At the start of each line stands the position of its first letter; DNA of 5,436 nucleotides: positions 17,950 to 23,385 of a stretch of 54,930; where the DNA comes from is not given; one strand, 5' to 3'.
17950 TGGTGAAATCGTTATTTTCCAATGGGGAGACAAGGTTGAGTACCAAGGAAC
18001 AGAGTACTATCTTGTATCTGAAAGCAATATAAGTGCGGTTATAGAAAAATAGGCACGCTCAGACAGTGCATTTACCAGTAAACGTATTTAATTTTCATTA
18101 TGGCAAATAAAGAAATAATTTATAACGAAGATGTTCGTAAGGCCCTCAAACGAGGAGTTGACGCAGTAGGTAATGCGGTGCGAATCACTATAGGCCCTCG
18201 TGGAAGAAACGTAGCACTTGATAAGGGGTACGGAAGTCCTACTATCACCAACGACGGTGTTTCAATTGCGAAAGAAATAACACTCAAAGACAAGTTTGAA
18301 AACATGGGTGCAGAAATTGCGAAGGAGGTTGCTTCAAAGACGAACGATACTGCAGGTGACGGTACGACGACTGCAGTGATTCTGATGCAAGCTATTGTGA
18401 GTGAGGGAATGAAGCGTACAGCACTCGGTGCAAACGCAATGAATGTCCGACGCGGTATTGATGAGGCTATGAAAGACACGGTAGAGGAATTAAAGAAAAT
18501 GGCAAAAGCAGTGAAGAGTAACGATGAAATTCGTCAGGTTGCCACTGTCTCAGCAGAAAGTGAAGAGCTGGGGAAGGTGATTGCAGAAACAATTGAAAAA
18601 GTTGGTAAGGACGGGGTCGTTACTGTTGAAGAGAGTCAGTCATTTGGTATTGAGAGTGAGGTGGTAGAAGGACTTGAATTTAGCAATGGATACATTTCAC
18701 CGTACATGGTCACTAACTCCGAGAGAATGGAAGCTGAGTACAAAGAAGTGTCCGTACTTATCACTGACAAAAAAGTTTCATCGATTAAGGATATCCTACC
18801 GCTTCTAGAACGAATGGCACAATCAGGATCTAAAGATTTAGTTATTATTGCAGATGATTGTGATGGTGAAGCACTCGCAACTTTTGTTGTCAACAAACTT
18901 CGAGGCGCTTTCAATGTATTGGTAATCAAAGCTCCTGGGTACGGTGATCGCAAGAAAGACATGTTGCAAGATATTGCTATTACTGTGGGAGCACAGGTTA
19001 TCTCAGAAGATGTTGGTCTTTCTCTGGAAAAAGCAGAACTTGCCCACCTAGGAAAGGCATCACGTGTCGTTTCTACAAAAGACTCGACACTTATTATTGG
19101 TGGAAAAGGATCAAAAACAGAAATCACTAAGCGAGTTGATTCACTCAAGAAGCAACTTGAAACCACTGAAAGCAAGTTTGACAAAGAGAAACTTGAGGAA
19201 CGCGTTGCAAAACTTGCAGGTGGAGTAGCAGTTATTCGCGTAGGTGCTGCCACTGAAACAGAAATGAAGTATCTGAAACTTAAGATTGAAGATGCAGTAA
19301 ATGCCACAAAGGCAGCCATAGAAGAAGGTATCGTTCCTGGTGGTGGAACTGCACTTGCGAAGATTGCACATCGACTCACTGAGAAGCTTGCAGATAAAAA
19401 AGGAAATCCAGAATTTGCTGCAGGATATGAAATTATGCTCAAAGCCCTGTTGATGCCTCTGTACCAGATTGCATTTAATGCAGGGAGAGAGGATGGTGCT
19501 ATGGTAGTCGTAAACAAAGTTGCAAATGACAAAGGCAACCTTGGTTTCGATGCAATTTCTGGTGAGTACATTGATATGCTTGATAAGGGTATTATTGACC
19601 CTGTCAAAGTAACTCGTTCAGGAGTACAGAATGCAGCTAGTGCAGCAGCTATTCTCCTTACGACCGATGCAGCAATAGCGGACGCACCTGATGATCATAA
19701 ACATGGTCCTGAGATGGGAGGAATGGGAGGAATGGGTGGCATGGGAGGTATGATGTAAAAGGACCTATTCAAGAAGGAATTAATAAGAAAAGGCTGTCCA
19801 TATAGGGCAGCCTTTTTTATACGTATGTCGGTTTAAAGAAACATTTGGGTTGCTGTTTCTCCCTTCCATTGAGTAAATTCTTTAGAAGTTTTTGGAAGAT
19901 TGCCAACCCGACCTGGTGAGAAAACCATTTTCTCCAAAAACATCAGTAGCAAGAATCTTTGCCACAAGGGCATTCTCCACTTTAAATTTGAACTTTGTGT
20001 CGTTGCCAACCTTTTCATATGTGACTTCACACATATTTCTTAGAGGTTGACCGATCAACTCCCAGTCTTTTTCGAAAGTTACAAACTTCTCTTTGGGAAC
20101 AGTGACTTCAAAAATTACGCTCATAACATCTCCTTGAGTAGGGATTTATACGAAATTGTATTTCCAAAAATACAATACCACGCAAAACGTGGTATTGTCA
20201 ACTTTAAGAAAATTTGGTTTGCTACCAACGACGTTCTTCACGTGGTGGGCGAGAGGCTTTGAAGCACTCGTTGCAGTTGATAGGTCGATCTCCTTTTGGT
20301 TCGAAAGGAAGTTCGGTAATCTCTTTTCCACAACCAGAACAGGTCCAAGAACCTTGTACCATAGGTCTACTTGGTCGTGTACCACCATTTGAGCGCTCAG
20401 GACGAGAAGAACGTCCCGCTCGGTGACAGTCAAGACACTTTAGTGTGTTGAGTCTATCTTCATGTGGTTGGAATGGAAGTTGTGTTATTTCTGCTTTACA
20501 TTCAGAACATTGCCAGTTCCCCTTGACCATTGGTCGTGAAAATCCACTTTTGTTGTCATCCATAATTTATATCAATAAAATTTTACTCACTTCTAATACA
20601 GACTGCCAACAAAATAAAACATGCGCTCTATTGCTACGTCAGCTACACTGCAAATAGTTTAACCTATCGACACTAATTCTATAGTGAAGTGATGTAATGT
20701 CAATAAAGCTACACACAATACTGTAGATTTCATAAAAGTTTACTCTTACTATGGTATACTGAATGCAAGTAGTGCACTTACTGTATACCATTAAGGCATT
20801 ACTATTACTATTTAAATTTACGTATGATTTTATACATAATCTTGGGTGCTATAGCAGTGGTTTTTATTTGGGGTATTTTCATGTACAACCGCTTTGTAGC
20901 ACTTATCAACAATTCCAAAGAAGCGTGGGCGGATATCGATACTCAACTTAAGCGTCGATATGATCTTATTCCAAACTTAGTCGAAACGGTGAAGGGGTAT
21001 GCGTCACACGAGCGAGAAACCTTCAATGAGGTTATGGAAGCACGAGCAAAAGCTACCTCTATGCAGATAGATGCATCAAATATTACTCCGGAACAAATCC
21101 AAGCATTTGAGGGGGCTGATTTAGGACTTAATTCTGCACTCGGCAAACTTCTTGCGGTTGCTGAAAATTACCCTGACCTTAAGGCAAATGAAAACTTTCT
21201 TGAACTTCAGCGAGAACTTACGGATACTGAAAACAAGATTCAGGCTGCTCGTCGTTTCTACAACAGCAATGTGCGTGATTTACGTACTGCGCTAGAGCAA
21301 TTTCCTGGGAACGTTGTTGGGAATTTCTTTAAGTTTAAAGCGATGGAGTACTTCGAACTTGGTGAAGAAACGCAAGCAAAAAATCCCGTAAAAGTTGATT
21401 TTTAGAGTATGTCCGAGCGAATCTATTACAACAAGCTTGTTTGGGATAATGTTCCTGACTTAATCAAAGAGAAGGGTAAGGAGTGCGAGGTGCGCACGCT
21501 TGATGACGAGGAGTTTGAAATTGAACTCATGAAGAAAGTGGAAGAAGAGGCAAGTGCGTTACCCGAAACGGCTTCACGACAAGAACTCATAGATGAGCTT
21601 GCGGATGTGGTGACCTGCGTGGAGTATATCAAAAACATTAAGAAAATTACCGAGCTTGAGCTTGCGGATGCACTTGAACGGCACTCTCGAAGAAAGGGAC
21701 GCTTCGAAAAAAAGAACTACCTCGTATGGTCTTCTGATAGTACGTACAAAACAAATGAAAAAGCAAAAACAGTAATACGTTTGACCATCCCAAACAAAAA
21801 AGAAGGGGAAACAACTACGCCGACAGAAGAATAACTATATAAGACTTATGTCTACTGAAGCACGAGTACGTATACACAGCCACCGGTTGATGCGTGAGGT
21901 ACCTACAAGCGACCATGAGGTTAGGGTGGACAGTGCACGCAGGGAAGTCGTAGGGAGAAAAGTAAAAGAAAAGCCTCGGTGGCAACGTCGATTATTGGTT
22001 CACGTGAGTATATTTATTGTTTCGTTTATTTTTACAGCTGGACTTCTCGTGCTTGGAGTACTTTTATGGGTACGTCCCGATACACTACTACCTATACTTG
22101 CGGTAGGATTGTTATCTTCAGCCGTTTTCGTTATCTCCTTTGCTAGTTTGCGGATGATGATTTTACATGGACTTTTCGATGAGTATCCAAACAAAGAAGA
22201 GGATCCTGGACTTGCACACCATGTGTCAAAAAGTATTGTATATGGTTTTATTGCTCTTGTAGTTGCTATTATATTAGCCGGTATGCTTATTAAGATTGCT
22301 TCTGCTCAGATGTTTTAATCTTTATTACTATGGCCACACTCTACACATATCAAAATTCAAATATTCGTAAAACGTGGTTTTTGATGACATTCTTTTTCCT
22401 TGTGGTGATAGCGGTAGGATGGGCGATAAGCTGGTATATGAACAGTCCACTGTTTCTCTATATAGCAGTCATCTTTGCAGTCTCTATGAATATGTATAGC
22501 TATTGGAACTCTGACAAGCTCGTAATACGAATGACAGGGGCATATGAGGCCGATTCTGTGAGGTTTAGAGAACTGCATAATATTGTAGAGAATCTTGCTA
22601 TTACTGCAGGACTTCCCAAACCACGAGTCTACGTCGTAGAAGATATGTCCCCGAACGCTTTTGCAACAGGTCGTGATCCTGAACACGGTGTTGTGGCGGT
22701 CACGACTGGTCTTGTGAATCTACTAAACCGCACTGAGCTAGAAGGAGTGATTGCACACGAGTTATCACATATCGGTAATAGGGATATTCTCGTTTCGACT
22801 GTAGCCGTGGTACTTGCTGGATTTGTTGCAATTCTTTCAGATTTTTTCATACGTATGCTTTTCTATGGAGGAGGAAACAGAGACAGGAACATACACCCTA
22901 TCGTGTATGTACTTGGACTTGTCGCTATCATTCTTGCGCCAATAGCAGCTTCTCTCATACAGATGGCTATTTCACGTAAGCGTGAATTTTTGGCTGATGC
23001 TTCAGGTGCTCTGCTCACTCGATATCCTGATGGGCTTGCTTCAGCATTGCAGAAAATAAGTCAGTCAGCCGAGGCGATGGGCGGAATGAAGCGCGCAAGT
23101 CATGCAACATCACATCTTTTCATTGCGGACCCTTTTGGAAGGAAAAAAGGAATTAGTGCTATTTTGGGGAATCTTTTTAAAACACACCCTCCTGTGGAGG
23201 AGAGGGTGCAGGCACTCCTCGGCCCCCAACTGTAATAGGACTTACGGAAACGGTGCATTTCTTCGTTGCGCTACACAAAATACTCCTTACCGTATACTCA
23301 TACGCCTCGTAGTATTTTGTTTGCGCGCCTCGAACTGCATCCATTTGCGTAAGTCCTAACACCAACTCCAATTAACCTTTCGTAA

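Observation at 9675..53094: tRNA-like genes are followed by foldback units whose two ends copy the tRNA's own acceptor and T-arm strands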

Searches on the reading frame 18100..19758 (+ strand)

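Call 30: search_protein_families(library=pfam, proteins=[window:18100-19758:+], max_evalue=0.001)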
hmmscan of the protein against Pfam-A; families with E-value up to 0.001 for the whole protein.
window:18100-19758:+ (552 aa): 1 family
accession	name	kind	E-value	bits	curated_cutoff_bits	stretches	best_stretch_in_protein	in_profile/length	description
PF00118.29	Cpn60_TCP1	-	9e-68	229.6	34.3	1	25-528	3-488/490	TCP-1/cpn60 chaperonin family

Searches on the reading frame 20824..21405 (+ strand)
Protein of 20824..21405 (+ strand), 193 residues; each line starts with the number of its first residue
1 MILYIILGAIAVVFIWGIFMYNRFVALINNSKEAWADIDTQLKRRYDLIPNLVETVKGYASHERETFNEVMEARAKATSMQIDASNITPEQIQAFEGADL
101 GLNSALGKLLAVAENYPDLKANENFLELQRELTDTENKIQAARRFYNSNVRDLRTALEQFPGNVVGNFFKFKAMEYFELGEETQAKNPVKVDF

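Call 30: search_protein_families(library=pfam, proteins=[window:20824-21405:+], max_evalue=0.001)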
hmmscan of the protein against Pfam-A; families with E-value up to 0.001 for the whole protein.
window:20824-21405:+ (193 aa): 1 family
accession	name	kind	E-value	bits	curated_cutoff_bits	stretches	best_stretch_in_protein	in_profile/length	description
PF04011.17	LemA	-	2.6e-58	196.5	26.2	1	34-193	1-149/149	LemA family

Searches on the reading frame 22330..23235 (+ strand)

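Call 30: search_protein_families(library=pfam, proteins=[window:22330-23235:+], max_evalue=0.001)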
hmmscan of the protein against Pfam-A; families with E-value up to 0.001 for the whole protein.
window:22330-23235:+ (301 aa): 1 family
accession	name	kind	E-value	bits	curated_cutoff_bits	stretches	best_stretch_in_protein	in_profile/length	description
PF01435.24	Peptidase_M48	-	1.7e-35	122.9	20.3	1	78-298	3-184/186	Peptidase family M48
